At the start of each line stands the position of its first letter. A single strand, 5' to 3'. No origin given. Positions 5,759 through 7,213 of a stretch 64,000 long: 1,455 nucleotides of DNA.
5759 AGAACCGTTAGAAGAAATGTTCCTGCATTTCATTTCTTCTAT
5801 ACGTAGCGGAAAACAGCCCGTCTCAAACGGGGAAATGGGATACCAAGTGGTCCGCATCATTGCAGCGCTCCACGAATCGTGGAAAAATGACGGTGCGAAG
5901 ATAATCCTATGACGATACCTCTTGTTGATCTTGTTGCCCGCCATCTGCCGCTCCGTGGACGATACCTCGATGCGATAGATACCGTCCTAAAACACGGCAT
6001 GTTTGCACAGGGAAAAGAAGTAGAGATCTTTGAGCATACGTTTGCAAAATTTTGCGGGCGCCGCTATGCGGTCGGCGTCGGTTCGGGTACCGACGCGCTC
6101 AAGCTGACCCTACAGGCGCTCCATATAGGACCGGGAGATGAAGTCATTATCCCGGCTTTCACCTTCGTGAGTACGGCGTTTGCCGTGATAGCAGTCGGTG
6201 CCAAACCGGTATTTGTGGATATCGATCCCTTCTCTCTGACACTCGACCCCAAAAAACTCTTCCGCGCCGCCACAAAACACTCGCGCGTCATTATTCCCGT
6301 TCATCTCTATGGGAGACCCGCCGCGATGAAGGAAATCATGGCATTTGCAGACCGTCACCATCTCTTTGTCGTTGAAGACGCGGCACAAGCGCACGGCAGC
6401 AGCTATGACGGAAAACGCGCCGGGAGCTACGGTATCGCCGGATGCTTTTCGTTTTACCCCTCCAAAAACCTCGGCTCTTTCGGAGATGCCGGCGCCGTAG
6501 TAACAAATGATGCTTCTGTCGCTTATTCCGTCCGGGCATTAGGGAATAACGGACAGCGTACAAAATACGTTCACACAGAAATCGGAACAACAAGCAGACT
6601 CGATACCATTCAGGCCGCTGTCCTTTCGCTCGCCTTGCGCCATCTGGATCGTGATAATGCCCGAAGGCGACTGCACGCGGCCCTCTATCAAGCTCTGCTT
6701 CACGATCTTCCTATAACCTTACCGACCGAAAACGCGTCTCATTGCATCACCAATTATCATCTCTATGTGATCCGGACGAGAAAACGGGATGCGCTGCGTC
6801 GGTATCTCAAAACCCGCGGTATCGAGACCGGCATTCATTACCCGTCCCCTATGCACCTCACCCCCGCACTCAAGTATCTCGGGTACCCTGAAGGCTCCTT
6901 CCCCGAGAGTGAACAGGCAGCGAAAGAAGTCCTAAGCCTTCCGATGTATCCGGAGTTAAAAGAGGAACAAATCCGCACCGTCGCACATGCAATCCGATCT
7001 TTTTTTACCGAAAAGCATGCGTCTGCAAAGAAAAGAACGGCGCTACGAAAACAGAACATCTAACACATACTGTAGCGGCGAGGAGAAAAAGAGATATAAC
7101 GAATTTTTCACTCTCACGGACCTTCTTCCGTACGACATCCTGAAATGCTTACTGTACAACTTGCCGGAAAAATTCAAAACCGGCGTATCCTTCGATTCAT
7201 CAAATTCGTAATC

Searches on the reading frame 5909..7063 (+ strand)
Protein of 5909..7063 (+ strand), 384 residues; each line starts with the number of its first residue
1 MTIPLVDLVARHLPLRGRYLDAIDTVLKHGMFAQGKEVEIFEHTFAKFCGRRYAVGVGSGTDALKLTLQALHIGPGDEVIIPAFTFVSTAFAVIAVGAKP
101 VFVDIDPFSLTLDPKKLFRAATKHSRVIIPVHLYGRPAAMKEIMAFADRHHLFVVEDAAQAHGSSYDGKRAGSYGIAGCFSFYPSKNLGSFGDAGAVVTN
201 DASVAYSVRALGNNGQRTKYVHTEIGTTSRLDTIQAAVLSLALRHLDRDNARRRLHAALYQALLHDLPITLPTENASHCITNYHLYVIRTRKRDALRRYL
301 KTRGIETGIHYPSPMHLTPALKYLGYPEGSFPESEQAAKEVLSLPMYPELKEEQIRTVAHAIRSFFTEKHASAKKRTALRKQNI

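Call 8: search_protein_families(library=pfam, proteins=[window:5909-7063:+], max_evalue=0.001)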
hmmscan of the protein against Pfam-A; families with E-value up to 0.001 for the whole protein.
window:5909-7063:+ (384 aa): 2 families
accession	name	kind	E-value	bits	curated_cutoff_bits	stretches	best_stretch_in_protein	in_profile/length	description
PF01041.23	DegT_DnrJ_EryC1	-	3.3e-113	379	19.8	1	20-363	8-360/360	DegT/DnrJ/EryC1/StrS aminotransferase family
PF00155.27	Aminotran_1_2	-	2.8e-06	27.2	19.7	1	41-166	47-194/361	Aminotransferase class I and II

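Call 16: find_related_loci(query=window:5909-7063:+, collection=genome_contigs, flank=3000)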
Query window:5909-7063:+ (384 aa) in genome_contigs; peptide patterns used: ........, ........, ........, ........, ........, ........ (x = any residue, [..] = any of these).
599 stretches matched a pattern (row limit reached: there are more); 593 encode a relative of the query (tblastn E <= 1e-3); the best 80 are kept; 80 distinct loci.
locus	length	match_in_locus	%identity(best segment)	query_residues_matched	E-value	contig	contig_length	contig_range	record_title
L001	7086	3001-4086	50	1-362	3e-114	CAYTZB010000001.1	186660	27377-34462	MAG TPA_asm: uncultured Gammaproteobacteria bacterium isolate binchicken_co134_900 genome assembly, contig: NODE_177_len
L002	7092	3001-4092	49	3-367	2e-113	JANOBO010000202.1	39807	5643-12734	MAG: Verrucomicrobiaceae bacterium isolate VAR_18_concoct_94_sub VAR_18_k141_2444694, whole genome shotgun sequence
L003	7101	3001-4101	48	3-369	2e-112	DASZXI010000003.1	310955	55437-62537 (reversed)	MAG TPA_asm: Candidatus Didemnitutus sp. isolate SMAG_U6179 k141_115226, whole genome shotgun sequence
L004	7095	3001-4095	46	1-366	2e-111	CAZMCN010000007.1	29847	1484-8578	MAG TPA_asm: uncultured Pirellulales bacterium isolate binchicken_co334_339 genome assembly, contig: NODE_2490_length_29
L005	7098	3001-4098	52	1-364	2e-110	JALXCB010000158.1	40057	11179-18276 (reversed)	MAG: Anaerolineae bacterium isolate T2_metabat2_scaf2bin.134 T2_NODE_633_length_40057_cov_17.904057, whole genome shotgu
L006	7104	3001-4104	51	1-368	2e-110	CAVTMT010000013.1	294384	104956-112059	MAG: uncultured bacterium isolate MFD05942.bin.1.375 genome assembly, contig: contig_93017, whole genome shotgun sequenc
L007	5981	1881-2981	50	2-369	1e-109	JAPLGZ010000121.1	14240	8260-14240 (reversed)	MAG: Chloroflexota bacterium isolate LacPavin_0920_WC57_MAG_53_11 LacPavin_0920_WC57_scaffold_422341, whole genome shotg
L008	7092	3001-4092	49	1-364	3e-109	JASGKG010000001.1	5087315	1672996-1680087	MAG: Nibricoccus sp. isolate 5N562 JMF-2111-06-0005.ont.bin.562_0, whole genome shotgun sequence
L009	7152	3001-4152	46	1-366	2e-109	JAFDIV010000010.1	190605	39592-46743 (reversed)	MAG: Deltaproteobacteria bacterium isolate Meg22_1618_Bin_54 Meg22_1618_Bin_54_scaffold_108, whole genome shotgun sequen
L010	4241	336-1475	52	1-369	6e-110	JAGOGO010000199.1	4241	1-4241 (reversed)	MAG: Deltaproteobacteria bacterium isolate Go_SlDig_bin_103 Go_SlDig_74143_length_4241_cov_6.249392, whole genome shotgu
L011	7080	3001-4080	48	3-362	4e-109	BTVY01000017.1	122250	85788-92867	MAG: Candidatus Hydrogenedentota bacterium AMX-MBFR-82 DNA, sequence017, whole genome shotgun sequence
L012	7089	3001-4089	47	3-366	1e-108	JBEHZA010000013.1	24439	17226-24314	MAG: Verrucomicrobiota bacterium isolate ESF1.bin.9 NODE_2027_length_24439_cov_3.893303, whole genome shotgun sequence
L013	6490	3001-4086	48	3-364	6e-108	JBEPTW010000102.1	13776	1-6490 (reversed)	MAG: Verrucomicrobiota bacterium isolate 22E.concoct.012 NODE_3874_length_13776_cov_11.272648, whole genome shotgun sequ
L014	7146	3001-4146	46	1-383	7e-108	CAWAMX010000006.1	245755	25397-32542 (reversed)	MAG: uncultured Chloroflexia bacterium isolate MFD01689.bin.1.112 genome assembly, contig: contig_16489, whole genome sh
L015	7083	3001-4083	47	3-365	2e-107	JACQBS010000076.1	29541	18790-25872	MAG: Nitrospinota bacterium isolate NC_groundwater_948_Pr1_S-0.2um_39_25 Montesol18-Sp2_coassembly_scaffold_491944, whol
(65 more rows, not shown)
